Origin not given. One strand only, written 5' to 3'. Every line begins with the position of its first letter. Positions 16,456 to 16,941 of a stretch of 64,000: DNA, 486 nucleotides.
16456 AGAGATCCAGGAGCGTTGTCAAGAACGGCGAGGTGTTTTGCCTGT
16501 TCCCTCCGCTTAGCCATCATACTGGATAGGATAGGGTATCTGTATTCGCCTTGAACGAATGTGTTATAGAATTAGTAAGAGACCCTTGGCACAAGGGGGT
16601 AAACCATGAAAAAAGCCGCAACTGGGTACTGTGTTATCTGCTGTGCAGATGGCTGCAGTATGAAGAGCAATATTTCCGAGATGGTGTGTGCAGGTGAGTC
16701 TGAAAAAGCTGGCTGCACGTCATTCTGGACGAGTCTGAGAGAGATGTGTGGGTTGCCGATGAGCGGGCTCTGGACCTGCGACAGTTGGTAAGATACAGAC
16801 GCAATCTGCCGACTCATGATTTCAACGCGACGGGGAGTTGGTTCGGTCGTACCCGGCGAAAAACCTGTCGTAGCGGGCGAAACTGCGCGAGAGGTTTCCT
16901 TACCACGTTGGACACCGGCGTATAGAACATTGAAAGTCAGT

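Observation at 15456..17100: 600-nt ORF-free tract followed by a Cys-rich 61-aa peptide and two zinc-ribbon mini-proteins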

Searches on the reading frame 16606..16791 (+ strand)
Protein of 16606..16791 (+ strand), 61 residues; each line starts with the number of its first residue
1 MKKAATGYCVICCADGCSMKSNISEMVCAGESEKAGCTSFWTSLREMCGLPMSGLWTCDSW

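Call 5: search_protein_families(library=pfam, proteins=[window:16606-16791:+], max_evalue=1)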
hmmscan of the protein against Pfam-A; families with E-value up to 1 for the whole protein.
window:16606-16791:+ (61 aa): 0 families

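Call 8: list_cluster_members(proteins=[window:16606-16791:+, window:16188-16388:-, window:16816-17100:+, window:14946-15455:-, window:17492-18511:+, window:12798-14141:-, window:18681-19592:+])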
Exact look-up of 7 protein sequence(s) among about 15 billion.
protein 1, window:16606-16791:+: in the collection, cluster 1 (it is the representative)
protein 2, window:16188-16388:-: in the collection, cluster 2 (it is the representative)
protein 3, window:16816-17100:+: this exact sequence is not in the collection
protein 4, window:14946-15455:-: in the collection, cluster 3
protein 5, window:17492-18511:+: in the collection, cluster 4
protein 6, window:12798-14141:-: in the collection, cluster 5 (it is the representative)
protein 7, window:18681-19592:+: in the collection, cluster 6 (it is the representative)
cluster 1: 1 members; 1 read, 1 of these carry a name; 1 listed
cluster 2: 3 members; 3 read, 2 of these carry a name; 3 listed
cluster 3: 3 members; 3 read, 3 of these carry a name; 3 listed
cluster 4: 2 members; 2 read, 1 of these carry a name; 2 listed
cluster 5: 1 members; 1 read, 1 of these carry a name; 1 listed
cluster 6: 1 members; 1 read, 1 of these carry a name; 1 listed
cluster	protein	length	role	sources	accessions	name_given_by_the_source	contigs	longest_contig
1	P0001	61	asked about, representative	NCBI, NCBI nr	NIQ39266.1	MAG: hypothetical protein GTN81_11825 [Proteobacteria bacterium] | hypothetical protein [Pseudomonadota bacterium]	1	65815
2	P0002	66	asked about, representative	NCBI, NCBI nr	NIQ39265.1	MAG: hypothetical protein GTN81_11820 [Proteobacteria bacterium] | hypothetical protein [Pseudomonadota bacterium]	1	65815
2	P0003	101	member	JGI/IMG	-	hypothetical protein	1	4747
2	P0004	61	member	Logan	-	-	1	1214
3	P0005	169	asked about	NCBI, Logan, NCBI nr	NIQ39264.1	MAG: hypothetical protein GTN81_11815 [Proteobacteria bacterium] | hypothetical protein [Pseudomonadota bacterium]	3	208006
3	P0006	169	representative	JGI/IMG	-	hypothetical protein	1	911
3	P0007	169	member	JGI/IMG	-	hypothetical protein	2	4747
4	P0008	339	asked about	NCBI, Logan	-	-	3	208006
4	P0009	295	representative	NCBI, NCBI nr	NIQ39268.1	MAG: EamA family transporter RarD [Proteobacteria bacterium] | EamA family transporter RarD [Pseudomonadota bacterium]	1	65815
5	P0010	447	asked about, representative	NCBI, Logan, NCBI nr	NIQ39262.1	MAG: hypothetical protein GTN81_11805 [Proteobacteria bacterium] | hypothetical protein [Pseudomonadota bacterium]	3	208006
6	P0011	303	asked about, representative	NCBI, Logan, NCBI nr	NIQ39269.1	MAG: hypothetical protein GTN81_11840 [Proteobacteria bacterium] | hypothetical protein [Pseudomonadota bacterium]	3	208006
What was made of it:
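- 16606..16791 (+): cys61: 61-aa cytoplasmic protein with Cys at positions 9, 12, 13, 17, 28, 37, 48 and 58, and a conserved C-terminus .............. Annotated as NIQ39266 (call 8).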

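Call 10: find_encoding_contigs(protein=P0007, flank=6000, max_places=10)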
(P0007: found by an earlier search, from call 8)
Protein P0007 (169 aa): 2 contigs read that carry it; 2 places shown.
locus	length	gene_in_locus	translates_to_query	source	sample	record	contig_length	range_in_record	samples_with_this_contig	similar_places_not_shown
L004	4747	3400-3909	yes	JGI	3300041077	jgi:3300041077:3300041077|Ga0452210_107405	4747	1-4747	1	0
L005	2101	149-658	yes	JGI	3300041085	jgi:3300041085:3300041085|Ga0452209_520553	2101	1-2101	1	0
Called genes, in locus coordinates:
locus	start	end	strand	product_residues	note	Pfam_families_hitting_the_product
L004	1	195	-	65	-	?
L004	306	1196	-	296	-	PF00892:EamA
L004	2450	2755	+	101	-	-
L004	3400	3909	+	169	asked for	-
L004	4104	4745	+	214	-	?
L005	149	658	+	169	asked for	-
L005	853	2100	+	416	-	?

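Call 15: find_homologous_proteins(query=window:16606-16788:+, max_evalue=10)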
Query window:16606-16788:+ (61 aa): 1 proteins with E <= 10 among 1 candidates.
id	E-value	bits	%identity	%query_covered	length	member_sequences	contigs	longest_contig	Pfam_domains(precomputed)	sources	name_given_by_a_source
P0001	2.6e-34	134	100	100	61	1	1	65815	-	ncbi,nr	ncbi:MAG: hypothetical protein GTN81_11825 [Proteobacteria bacterium]|nr:hypothetical protein [Pseud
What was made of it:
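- cys61 is a singleton cluster in the 5.8-billion-cluster protein database (calls 8, 15).
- Tried and rejected: A word-indexed protein search for cys61 found only itself (call 15).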

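Call 27: find_related_loci(query=A1, collection=metagenome_contigs, flank=4000)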
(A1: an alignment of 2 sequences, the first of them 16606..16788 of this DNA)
Query A1 (61 aa) in metagenome_contigs; peptide patterns used: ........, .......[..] (x = any residue, [..] = any of these).
49 stretches matched a pattern, but none encodes a relative of the query by tblastn (E <= 1e-3).
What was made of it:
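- Tried and rejected: The first metagenome scan with cys61 patterns found no relative (call 27).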

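Call 39: search_protein_families(library=ncbifam, proteins=[window:16606-16788:+], max_evalue=10)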
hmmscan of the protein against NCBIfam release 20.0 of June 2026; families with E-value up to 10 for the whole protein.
window:16606-16788:+ (61 aa): 0 families

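Call 40: search_protein_families(library=pfam, proteins=[window:16606-16788:+], max_evalue=10)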
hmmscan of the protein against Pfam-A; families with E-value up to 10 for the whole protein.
seq(61 aa): 0 families

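Call 44: find_encoding_contigs(protein=P0004, flank=5000, max_places=6)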
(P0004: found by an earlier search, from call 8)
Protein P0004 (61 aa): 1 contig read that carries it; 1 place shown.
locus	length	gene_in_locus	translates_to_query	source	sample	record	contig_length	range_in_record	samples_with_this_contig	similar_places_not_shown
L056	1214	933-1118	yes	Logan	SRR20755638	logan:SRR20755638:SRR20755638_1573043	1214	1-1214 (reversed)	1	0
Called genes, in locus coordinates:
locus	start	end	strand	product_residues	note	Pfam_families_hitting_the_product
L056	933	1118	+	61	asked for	-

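Call 46: find_encoding_contigs(protein=P0006, flank=5000, max_places=6)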
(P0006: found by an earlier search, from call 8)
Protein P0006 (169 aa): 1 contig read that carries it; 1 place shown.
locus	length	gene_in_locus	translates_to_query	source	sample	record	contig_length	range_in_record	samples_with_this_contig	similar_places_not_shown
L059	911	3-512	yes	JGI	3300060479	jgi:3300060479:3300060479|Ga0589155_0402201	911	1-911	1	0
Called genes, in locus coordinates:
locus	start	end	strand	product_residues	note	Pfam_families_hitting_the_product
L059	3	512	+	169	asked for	?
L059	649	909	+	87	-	?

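Call 54: find_related_loci(query=A7, collection=metagenome_contigs, flank=5000)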
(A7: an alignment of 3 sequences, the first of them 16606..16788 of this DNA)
Query A7 (61 aa) in metagenome_contigs; peptide patterns used: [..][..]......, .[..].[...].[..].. (x = any residue, [..] = any of these).
164 stretches matched a pattern; 1 encode a relative of the query (tblastn E <= 1e-3); 1 distinct loci.
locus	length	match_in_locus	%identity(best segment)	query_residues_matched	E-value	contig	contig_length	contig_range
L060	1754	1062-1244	61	1-61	5e-25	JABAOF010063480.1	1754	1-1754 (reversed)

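Call 66: predict_structure(protein=window:16606-16788:+)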
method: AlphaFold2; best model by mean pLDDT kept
length: 61 residues; sequences in the alignment: 1
mean_pLDDT: 57.5   pTM: 0.37
mean pLDDT of the five models: 57.5, 54.5, 44.8, 42.2, 39.5
residues with pLDDT >= 90: 0; 70-90: 2; 50-70: 49; < 50: 10
segments of 3 or more residues with pLDDT < 50: 1-10
pLDDT, mean of each block of 10 residues (from residue 1): 39 57 62 68 66 55 52
secondary structure, 60 per line:
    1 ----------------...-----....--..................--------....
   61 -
elements in order: E17-19 E25-28 H31-48 E57-60
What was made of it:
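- The AF2 model of cys61 is unreliable (pLDDT 57, call 66).
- Tried and rejected: The AF2 model of cys61 from a single sequence was too poor to use (pLDDT 57, call 66), so no fold search was run on it.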

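Call 69: search_solved_structures(query=A7, max_evalue=10)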
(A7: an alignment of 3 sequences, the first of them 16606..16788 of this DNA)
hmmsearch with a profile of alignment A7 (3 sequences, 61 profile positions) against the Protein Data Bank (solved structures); distinct sequences matched with E-value up to 10: 0.
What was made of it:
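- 16606..16791 (+): No family or PDB match (calls 39, 40, 69).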

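Call 74: search_protein_representatives(protein=window:16606-16791:+)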
Query: 61 residues. Proteins with E-value up to 0.001 (for the whole library): 2; up to 1e-10: 2; up to 1e-30: 1. The best 2 are listed.
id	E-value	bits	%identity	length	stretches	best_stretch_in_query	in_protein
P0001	8.3e-35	133.6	100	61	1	1-61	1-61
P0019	2.8e-14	68.8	56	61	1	3-61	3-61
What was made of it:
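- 16606..16791 (+): Only one other homologue in 1.84 billion proteins (call 74).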

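Call 76: find_encoding_contigs(protein=P0019, flank=8000, max_places=6)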
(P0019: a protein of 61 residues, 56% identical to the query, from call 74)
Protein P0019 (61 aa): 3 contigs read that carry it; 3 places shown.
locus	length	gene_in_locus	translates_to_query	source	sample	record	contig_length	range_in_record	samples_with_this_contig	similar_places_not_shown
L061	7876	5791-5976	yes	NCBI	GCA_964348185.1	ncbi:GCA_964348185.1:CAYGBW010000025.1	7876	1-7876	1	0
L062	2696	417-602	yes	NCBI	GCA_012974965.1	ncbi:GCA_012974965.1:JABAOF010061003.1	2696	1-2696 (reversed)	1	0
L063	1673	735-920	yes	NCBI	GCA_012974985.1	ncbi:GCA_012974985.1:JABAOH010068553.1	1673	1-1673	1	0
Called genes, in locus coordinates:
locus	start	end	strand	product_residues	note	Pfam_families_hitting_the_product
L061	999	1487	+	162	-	PF00300:His_Phos_1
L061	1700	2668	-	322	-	PF00478:IMPDH (weak), PF03060:NMO, PF01070:FMN_dh (weak), PF03060:NMO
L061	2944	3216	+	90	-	-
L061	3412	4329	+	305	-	PF01063:Aminotran_4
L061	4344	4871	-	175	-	PF05991:NYN_YacP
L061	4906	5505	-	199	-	PF02660:G3P_acyltransf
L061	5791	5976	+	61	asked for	-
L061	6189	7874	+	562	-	?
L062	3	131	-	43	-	?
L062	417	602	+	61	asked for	-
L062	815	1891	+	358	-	-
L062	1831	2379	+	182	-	-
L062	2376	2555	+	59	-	-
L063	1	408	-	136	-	?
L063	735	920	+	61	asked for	-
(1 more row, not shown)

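Call 79: search_protein_families(library=pfam, proteins=[L061:6189-7874:+, L061:2944-3216:+], max_evalue=0.001)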
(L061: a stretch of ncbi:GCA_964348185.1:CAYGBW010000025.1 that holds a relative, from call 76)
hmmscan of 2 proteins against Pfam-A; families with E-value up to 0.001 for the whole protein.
L061:6189-7874:+ (562 aa): 4 families
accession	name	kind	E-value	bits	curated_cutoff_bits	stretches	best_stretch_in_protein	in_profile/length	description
PF04055.27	Radical_SAM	-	4.4e-18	66.4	29.5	1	168-326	2-166/166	Radical SAM superfamily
PF02310.24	B12-binding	-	8e-15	55.2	32.1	1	32-122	17-119/121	B12 binding domain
PF13282.11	DUF4070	-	1.5e-06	28.7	22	1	345-425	1-76/144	Domain of unknown function (DUF4070)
PF19864.5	Radical_SAM_N2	-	5e-05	23.2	29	1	79-127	77-125/151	Radical SAM proteins, N-terminal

L061:2944-3216:+ (90 aa): 0 families
